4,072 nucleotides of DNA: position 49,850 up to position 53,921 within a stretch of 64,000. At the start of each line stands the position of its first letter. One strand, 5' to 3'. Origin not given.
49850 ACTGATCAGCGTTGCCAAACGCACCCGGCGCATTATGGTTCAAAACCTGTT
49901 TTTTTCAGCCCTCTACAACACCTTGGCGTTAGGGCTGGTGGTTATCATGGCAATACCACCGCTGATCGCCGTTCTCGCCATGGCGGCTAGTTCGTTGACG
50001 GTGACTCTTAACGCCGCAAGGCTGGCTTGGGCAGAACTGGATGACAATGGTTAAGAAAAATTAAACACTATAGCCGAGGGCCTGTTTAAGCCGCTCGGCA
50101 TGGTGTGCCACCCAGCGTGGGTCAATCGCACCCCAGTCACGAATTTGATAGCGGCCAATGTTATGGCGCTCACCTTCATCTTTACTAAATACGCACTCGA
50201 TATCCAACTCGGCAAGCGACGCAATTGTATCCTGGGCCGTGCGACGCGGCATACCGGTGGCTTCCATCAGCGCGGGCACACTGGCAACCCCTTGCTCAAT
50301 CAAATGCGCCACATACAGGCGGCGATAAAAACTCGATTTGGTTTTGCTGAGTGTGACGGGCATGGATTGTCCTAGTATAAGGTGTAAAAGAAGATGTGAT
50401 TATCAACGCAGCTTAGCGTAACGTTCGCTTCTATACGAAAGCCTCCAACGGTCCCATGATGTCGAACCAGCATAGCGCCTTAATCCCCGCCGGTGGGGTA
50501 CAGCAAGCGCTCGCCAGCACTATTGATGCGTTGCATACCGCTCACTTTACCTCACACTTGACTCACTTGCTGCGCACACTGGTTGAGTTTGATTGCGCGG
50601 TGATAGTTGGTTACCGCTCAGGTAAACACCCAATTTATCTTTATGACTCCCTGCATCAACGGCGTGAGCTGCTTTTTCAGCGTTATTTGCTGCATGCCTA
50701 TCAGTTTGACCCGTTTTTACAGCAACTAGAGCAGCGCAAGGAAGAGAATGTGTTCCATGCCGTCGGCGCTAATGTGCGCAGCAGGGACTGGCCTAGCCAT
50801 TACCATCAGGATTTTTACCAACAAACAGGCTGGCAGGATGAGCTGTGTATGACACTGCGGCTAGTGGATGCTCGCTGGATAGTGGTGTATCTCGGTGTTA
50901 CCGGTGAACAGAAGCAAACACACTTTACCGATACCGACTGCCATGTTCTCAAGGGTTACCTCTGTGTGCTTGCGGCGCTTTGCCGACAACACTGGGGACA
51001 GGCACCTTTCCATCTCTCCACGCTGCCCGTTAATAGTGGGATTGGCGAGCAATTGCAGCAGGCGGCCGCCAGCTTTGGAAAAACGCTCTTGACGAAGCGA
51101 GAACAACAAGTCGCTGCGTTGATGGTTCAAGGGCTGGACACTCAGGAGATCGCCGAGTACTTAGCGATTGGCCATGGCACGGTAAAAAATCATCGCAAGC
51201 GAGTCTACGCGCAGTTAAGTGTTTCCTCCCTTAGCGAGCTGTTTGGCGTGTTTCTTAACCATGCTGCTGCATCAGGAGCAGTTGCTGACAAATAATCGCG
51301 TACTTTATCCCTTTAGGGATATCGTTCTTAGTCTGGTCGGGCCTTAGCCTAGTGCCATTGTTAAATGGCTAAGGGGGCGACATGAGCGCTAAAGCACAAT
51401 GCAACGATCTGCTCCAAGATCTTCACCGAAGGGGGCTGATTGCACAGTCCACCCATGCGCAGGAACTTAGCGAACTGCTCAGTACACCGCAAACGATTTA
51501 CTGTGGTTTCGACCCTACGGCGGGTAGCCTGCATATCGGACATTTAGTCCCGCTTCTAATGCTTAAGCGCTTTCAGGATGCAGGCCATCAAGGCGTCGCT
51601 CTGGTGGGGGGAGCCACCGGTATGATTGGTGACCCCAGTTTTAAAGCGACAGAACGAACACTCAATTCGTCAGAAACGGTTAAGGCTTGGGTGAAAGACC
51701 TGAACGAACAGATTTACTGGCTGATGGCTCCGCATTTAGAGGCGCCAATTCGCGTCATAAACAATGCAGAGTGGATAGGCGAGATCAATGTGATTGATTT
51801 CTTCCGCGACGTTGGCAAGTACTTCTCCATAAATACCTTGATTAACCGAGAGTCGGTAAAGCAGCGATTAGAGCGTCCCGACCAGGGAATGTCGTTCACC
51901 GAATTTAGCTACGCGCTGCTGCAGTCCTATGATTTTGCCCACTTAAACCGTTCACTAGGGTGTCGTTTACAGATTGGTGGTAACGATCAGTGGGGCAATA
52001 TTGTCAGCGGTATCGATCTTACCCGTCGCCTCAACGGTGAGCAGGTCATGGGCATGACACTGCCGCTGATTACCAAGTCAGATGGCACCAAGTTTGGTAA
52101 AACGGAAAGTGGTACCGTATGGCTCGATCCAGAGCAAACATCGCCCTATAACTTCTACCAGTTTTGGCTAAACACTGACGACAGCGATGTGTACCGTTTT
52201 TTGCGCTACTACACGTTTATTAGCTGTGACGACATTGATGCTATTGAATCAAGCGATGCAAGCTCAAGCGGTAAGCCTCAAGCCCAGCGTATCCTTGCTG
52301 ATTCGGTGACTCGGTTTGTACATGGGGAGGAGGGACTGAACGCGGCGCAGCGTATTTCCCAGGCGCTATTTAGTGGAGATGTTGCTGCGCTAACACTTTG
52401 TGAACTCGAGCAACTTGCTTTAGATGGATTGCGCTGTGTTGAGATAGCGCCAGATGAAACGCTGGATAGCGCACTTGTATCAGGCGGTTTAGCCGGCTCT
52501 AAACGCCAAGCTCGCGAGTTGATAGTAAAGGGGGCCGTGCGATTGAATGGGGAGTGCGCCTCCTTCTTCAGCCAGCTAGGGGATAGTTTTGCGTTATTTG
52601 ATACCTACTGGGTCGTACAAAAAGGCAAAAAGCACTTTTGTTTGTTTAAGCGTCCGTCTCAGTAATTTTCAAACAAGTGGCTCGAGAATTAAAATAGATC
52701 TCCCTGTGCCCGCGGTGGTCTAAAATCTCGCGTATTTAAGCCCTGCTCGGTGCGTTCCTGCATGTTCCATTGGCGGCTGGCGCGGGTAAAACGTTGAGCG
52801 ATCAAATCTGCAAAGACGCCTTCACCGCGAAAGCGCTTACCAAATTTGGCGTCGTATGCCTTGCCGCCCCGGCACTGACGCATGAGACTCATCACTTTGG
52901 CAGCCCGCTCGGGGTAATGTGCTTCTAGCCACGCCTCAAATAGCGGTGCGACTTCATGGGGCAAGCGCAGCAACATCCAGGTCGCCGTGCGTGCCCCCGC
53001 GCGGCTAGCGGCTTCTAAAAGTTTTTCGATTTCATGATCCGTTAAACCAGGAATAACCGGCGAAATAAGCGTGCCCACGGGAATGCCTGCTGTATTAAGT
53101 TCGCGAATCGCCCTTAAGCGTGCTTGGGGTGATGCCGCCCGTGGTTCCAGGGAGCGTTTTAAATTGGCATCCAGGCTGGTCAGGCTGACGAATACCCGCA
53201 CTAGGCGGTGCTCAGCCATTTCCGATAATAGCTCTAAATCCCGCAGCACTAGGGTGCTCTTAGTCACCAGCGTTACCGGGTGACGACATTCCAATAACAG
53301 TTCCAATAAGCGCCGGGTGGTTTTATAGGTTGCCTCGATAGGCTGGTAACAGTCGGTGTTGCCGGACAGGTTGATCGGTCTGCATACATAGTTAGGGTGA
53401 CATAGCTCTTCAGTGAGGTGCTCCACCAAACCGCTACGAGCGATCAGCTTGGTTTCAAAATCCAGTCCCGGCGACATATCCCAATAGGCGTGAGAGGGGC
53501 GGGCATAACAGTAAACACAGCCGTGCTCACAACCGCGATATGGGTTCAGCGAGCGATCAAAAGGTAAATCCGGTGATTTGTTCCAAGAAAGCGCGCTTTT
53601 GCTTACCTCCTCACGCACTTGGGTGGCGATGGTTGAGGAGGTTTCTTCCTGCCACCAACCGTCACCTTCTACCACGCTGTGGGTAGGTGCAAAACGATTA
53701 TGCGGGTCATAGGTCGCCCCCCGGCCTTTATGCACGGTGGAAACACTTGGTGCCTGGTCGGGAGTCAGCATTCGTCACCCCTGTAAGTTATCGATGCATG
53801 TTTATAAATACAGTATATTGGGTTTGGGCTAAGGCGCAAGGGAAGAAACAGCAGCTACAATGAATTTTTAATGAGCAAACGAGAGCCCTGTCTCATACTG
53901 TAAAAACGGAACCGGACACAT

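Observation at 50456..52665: LuxR-family sensor coupled to a tyrosyl-tRNA synthetase: a possibly inducible second TyrRS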

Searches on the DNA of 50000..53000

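Call 70: search_rna_families(source=window, start=50000, end=53000, threshold=evalue, max_evalue=1)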
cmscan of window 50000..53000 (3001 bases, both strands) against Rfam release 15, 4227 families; matches with E-value up to 1: 0.
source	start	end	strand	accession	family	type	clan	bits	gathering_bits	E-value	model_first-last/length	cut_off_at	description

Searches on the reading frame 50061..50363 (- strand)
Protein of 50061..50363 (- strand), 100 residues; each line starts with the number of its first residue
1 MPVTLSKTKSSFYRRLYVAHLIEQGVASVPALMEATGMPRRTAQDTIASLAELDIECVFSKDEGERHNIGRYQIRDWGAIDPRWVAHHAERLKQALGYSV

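Call 3: search_protein_families(library=pfam, proteins=[window:50061-50363:-])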
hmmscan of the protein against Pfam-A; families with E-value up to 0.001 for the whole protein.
window:50061-50363:- (100 aa): 1 family
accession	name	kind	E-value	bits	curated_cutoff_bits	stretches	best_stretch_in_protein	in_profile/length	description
PF09904.15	HTH_43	-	4.8e-39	132.6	27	1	7-96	1-89/89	Winged helix-turn helix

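Call 4: search_protein_families(library=ncbifam, proteins=[window:50061-50363:-])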
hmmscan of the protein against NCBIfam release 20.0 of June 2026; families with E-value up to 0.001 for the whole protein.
window:50061-50363:- (100 aa): 0 families

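Call 71: search_protein_families(library=padloc, proteins=[window:50061-50363:-], max_evalue=0.01)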
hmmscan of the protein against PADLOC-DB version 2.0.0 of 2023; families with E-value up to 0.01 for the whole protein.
window:50061-50363:- (100 aa): 0 families

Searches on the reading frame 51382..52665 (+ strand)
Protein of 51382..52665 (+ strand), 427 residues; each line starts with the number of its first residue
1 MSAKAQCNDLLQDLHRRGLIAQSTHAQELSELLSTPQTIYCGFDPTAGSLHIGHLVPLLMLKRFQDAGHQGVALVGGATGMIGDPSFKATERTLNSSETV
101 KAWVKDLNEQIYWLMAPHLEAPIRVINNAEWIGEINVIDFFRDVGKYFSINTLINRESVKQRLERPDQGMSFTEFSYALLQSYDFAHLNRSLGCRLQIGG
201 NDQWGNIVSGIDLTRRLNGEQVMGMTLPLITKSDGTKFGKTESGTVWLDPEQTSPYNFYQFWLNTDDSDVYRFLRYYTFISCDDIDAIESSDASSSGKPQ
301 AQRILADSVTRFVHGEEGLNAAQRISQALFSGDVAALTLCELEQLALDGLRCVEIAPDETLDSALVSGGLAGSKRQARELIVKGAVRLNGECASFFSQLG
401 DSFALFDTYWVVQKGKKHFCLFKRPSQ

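Call 3: search_protein_families(library=pfam, proteins=[window:51382-52665:+])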
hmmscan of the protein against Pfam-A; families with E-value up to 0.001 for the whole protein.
window:51382-52665:+ (427 aa): 3 families
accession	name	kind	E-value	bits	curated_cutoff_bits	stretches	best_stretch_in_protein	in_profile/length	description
PF00579.31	tRNA-synt_1b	-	6.1e-81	272.4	21.1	1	36-331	5-292/292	tRNA synthetases class I (W and Y)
PF22421.1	SYY_C-terminal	-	6.6e-13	48.8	27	1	341-421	1-82/83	Tyrosine--tRNA ligase SYY-like C-terminal domain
PF01479.30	S4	-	3e-06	27.3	22.8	1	361-393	3-35/48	S4 domain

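Call 4: search_protein_families(library=ncbifam, proteins=[window:51382-52665:+])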
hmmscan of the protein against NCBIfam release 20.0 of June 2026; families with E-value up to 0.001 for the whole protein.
window:51382-52665:+ (427 aa): 3 families
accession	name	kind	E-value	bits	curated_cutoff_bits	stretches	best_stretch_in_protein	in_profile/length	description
TIGR00234.1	tyrS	equivalog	4.1e-117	391.7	113.8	1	7-422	3-403/406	tyrosine--tRNA ligase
NF006330.0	PRK08560.1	equivalog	1.8e-06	27.3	220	1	27-237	21-215/342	tyrosine--tRNA ligase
NF008927.0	PRK12285.1-4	equivalog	2.1e-05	23.7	478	1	34-67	71-103/385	tryptophan--tRNA ligase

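Call 34: search_solved_structures(query=window:51382-52665:+, max_evalue=1e-20, show_alignments=2)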
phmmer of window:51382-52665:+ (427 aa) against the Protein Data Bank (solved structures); distinct sequences matched with E-value up to 1e-20: 26.
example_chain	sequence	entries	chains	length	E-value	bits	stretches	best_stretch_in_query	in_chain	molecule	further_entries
6hb5_A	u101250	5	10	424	9.9e-154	515.5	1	8-422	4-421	Tyrosine--tRNA ligase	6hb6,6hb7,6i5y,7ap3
6otj_A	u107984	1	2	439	8.4e-149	499.3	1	10-395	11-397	Tyrosine--tRNA ligase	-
4oud_A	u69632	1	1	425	1.4e-147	495.2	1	8-422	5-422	Tyrosyl-tRNA synthetase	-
4oud_B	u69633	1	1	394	1.8e-137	462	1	8-355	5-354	Tyrosyl-tRNA synthetase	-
2ts1_A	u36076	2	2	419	3.8e-136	457.5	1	9-423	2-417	TYROSYL-TRNA SYNTHETASE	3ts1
1x8x_A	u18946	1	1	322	2.9e-133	448.1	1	8-324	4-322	Tyrosyl-tRNA synthetase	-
1vbm_A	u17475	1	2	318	8.2e-133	446.6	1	10-324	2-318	Tyrosyl-tRNA synthetase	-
1wq3_A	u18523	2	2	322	4.8e-131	440.8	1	8-324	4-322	Tyrosyl-tRNA synthetase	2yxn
1wq4_A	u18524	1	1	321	5.5e-131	440.6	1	8-324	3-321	Tyrosyl-tRNA synthetase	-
1vbn_A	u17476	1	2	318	1.4e-130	439.3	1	10-324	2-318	Tyrosyl-tRNA synthetase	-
6wn2_A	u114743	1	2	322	1.8e-130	438.9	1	8-324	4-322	Tyrosine--tRNA ligase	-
1jii_A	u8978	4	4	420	2.5e-124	418.6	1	8-421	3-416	tyrosyl-tRNA synthetase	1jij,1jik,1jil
1tyc_A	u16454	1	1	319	6.2e-118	397.6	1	9-326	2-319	TYROSYL-tRNA SYNTHETASE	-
1tya_E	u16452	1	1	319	8.1e-117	393.9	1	9-326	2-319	TYROSYL-tRNA SYNTHETASE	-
1tyd_E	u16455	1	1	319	8.1e-117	393.9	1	9-326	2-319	TYROSYL-tRNA SYNTHETASE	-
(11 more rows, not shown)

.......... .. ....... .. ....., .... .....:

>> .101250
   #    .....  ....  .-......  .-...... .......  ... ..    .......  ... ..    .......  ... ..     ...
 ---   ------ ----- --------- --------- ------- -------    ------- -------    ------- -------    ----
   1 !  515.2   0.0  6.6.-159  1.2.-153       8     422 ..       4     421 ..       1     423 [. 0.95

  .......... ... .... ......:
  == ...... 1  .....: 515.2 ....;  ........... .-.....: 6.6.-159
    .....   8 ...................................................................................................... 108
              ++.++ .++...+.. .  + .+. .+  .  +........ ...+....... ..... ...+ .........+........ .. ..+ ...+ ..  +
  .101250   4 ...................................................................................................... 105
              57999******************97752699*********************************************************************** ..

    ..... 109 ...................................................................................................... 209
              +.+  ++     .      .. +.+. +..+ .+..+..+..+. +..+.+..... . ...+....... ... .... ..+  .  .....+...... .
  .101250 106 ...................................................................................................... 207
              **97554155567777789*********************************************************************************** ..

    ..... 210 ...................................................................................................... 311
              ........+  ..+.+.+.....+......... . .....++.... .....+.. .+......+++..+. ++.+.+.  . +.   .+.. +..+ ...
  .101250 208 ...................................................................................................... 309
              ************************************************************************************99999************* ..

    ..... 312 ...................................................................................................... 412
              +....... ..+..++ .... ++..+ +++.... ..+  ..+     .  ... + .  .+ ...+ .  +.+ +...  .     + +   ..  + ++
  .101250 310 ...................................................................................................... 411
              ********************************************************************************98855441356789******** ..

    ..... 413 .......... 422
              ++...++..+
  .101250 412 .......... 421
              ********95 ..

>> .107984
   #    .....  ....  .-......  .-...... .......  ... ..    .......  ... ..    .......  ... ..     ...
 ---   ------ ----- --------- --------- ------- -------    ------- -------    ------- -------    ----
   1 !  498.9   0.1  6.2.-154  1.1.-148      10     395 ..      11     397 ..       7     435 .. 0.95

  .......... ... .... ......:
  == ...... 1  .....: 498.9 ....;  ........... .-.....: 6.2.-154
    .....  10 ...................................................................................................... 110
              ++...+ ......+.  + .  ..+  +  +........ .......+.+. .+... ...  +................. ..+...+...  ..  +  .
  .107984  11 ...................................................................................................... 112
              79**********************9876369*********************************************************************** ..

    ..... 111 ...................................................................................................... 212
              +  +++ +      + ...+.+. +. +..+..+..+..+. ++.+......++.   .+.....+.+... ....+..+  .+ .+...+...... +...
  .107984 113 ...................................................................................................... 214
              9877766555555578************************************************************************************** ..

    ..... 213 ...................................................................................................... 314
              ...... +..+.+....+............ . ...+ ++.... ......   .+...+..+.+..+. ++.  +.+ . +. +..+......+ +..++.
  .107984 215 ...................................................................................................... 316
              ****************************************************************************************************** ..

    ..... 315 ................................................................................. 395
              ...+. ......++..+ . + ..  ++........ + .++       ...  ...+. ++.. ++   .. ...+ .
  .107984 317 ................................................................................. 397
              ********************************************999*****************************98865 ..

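Call 71: search_protein_families(library=padloc, proteins=[window:51382-52665:+], max_evalue=0.01)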
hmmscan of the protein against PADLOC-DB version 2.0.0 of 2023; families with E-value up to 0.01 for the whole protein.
window:51382-52665:+ (427 aa): 0 families

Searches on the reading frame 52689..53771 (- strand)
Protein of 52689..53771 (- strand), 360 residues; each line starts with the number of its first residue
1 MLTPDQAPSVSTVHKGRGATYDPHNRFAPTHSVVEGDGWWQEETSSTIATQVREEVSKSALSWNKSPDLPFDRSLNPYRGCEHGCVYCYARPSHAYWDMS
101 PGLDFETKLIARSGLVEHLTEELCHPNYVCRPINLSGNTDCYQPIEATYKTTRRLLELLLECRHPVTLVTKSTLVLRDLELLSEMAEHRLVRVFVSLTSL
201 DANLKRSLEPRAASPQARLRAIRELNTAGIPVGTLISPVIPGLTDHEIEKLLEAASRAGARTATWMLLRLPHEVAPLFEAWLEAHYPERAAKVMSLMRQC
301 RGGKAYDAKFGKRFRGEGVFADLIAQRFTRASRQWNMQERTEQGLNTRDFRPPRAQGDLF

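Call 3: search_protein_families(library=pfam, proteins=[window:52689-53771:-])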
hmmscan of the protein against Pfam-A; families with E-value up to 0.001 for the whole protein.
window:52689-53771:- (360 aa): 1 family
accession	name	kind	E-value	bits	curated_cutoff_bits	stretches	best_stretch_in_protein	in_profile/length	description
PF04055.27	Radical_SAM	-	2.5e-20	73.7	29.5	1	76-254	2-165/166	Radical SAM superfamily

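Call 4: search_protein_families(library=ncbifam, proteins=[window:52689-53771:-])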
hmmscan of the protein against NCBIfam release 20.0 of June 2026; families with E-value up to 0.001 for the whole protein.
window:52689-53771:- (360 aa): 4 families
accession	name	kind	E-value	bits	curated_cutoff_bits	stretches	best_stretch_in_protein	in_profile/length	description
NF033668.1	rSAM_PA0069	hypoth_equivalog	2.8e-141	470.6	360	1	15-357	1-342/348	PA0069 family radical SAM protein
NF038135.1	rSAM_Rv2578c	equivalog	1.7e-62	211.3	430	1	54-300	42-292/317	Rv2578c family radical SAM protein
NF038136.1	rSAM_Rv_intein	exception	7e-56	190.2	700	2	88-299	335-548/574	intein-containing Rv2578c family radical SAM protein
TIGR04470.1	rSAM_mob_pairB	equivalog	2e-25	89.7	410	1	73-247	20-183/285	radical SAM mobile pair protein B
